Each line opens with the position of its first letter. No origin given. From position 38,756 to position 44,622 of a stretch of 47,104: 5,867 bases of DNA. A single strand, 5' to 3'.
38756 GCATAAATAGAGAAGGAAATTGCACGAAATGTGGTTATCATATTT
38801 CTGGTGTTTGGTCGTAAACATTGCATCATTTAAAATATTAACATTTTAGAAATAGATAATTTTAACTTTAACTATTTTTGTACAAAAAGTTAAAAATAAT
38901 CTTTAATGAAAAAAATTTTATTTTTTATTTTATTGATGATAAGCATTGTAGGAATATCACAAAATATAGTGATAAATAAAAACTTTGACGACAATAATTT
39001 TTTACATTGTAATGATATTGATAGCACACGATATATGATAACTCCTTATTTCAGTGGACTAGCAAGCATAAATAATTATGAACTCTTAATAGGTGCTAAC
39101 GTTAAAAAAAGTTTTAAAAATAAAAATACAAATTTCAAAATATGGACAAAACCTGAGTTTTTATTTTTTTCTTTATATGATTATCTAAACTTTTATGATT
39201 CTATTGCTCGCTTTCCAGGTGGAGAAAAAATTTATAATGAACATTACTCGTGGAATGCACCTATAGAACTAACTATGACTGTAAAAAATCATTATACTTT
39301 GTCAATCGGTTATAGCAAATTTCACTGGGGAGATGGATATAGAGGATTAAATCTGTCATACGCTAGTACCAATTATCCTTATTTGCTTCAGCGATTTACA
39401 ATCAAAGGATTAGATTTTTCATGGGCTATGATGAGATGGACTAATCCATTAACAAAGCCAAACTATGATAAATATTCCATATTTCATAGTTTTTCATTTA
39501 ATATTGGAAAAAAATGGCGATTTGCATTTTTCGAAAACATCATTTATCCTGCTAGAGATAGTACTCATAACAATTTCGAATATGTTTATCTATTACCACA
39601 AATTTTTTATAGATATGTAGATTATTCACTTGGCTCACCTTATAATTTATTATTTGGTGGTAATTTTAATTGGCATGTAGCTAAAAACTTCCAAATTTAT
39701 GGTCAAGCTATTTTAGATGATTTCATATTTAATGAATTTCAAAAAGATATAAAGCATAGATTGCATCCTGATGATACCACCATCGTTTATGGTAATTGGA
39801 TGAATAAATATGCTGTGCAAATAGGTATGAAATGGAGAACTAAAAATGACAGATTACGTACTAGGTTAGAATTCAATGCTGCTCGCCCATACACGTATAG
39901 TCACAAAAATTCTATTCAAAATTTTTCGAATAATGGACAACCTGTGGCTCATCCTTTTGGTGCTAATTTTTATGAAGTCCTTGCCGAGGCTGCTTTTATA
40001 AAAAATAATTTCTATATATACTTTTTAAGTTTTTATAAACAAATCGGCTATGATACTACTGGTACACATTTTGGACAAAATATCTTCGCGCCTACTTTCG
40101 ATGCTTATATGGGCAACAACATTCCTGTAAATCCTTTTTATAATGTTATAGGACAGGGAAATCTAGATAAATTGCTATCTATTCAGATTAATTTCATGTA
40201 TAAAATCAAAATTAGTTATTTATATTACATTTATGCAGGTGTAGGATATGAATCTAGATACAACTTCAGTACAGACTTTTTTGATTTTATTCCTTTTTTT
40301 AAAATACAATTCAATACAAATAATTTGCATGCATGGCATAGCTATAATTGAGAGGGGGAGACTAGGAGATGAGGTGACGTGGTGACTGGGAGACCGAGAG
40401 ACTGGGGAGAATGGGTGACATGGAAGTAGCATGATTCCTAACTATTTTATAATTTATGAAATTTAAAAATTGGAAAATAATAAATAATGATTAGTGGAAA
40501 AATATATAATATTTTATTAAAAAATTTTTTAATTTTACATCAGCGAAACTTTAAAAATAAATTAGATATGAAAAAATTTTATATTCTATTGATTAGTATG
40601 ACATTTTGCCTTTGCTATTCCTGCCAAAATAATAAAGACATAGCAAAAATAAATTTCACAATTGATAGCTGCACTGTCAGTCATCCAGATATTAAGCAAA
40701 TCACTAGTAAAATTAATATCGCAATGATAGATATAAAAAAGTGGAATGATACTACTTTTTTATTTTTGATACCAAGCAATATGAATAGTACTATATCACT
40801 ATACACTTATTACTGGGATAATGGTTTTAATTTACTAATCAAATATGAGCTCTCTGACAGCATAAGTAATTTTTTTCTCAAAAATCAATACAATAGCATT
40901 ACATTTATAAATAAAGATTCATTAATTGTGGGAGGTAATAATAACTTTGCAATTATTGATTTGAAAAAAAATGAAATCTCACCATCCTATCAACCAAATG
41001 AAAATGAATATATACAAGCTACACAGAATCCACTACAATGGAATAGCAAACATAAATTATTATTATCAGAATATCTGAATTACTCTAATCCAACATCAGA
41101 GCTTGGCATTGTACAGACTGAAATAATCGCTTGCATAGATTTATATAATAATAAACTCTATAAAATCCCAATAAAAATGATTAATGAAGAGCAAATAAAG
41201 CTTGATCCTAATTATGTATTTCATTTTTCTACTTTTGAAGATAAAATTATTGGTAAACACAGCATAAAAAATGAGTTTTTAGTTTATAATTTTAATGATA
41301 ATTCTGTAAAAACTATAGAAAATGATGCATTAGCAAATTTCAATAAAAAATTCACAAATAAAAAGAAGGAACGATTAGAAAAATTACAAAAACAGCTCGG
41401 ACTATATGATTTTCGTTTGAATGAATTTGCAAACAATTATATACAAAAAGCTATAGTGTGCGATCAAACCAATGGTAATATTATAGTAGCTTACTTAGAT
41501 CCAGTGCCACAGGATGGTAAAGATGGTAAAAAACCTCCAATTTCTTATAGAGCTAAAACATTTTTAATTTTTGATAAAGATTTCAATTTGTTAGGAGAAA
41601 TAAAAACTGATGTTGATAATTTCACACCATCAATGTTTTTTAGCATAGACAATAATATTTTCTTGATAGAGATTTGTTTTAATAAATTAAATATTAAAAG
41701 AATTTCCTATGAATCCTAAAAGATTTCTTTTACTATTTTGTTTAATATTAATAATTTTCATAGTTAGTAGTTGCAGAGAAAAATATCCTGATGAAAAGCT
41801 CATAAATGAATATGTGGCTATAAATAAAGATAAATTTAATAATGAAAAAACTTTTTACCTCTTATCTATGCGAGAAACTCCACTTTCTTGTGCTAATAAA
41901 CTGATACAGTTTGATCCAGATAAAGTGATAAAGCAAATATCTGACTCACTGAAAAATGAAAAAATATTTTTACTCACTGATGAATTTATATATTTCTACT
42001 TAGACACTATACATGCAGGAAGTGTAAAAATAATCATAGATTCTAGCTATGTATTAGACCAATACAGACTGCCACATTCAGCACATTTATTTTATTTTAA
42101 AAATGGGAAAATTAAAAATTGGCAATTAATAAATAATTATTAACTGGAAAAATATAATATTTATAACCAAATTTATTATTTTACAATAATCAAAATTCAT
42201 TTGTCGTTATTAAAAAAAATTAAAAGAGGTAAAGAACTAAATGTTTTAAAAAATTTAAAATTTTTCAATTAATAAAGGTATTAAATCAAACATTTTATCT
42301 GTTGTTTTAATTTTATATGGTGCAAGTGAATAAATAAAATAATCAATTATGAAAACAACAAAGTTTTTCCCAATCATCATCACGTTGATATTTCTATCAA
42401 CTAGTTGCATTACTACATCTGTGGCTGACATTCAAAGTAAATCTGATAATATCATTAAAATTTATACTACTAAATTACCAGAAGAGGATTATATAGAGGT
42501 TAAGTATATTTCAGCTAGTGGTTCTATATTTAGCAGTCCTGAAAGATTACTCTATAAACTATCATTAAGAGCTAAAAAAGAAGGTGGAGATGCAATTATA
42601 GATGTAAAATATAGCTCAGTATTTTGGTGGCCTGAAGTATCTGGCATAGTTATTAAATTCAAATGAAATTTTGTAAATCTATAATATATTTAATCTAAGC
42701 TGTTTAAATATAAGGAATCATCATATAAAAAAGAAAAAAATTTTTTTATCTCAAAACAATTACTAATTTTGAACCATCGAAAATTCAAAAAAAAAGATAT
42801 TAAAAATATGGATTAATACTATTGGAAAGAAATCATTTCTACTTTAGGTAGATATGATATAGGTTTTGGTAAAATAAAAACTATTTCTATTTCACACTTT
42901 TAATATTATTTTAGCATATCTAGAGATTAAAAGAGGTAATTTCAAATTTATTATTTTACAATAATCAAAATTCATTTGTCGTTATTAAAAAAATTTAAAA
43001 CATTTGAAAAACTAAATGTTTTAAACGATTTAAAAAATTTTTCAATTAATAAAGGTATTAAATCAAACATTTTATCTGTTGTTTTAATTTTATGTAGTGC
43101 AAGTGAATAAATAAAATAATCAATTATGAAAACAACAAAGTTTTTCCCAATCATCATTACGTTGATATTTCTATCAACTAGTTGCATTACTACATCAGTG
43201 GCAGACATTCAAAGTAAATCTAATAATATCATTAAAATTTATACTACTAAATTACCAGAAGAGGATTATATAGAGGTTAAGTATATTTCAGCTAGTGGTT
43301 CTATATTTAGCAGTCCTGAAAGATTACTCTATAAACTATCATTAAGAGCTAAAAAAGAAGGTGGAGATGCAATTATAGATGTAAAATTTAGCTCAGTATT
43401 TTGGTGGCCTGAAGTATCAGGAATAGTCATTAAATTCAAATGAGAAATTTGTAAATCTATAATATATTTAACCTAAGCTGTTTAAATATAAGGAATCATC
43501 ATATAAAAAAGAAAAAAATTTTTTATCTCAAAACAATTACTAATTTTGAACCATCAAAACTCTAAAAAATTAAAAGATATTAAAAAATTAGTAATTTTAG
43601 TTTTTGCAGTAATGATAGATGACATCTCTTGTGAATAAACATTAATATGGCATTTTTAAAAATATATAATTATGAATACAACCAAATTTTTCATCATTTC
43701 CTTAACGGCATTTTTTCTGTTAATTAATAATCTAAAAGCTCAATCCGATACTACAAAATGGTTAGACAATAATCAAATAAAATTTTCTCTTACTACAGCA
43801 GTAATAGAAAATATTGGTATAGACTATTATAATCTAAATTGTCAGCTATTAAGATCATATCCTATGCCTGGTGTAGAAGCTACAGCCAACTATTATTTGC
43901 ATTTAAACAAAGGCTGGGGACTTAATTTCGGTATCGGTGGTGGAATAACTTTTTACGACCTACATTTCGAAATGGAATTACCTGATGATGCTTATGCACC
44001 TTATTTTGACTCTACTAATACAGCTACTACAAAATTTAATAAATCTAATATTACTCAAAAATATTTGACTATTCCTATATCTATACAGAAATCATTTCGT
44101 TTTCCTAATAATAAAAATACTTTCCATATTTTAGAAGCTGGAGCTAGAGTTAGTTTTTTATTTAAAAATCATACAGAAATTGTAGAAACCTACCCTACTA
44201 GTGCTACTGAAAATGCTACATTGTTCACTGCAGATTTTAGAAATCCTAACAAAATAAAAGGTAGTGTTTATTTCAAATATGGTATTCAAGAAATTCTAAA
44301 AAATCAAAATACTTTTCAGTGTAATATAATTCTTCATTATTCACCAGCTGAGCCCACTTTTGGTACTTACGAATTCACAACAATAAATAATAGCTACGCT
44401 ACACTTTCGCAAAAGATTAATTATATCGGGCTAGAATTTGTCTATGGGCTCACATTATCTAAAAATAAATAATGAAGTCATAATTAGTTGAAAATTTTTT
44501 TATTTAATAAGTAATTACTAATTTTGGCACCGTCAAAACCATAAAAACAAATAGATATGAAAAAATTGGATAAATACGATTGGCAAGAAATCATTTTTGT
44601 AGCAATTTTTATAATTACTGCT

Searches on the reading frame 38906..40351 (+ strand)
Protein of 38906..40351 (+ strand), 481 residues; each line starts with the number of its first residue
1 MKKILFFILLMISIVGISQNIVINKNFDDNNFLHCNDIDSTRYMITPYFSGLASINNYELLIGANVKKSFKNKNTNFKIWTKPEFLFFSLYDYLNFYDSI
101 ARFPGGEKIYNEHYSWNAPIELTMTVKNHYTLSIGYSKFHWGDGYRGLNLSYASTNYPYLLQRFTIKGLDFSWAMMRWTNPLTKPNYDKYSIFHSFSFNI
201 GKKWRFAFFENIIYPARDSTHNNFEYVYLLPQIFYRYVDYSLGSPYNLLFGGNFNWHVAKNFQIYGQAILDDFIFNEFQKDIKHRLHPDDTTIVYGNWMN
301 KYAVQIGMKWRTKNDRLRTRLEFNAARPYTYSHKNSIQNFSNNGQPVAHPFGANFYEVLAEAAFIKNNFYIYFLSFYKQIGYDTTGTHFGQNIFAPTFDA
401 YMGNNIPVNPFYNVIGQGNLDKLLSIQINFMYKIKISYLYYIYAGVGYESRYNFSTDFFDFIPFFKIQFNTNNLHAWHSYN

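Call 53: find_encoding_contigs(protein=window:38906-40351:+, flank=8000, max_places=8)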
Protein window:38906-40351:+ (481 aa): 1 contig read that carries it; 1 place shown.
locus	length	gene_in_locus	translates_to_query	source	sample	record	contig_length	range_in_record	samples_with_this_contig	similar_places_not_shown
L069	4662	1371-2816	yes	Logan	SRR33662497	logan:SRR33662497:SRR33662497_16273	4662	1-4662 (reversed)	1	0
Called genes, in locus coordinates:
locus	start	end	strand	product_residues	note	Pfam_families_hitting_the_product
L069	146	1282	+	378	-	PF04055:Radical_SAM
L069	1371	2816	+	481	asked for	-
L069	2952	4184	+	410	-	-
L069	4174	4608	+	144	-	-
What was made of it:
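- L069, the one other contig recovered for this region, encodes the same genes on both sides (call 53).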

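Call 54: search_protein_families(library=pfam, proteins=[window:38906-40351:+], max_evalue=0.001)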
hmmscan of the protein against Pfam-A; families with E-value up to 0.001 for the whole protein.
window:38906-40351:+ (481 aa): 0 families

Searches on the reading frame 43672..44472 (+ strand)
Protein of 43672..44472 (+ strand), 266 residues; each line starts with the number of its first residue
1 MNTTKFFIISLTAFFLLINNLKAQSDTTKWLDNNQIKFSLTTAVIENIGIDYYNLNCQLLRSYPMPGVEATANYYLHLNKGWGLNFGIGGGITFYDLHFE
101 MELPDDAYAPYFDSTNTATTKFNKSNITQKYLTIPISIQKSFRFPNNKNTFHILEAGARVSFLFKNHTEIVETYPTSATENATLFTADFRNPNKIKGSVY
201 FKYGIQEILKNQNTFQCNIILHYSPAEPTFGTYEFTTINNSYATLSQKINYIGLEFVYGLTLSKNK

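Call 54: search_protein_families(library=pfam, proteins=[window:43672-44472:+], max_evalue=0.001)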
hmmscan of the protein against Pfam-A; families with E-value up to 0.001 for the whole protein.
window:43672-44472:+ (266 aa): 1 family
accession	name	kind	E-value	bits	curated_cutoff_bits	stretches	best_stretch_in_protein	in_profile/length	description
PF13568.12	OMP_b-brl_2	-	5.2e-06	27.1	27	1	76-172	48-127/175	Outer membrane protein beta-barrel domain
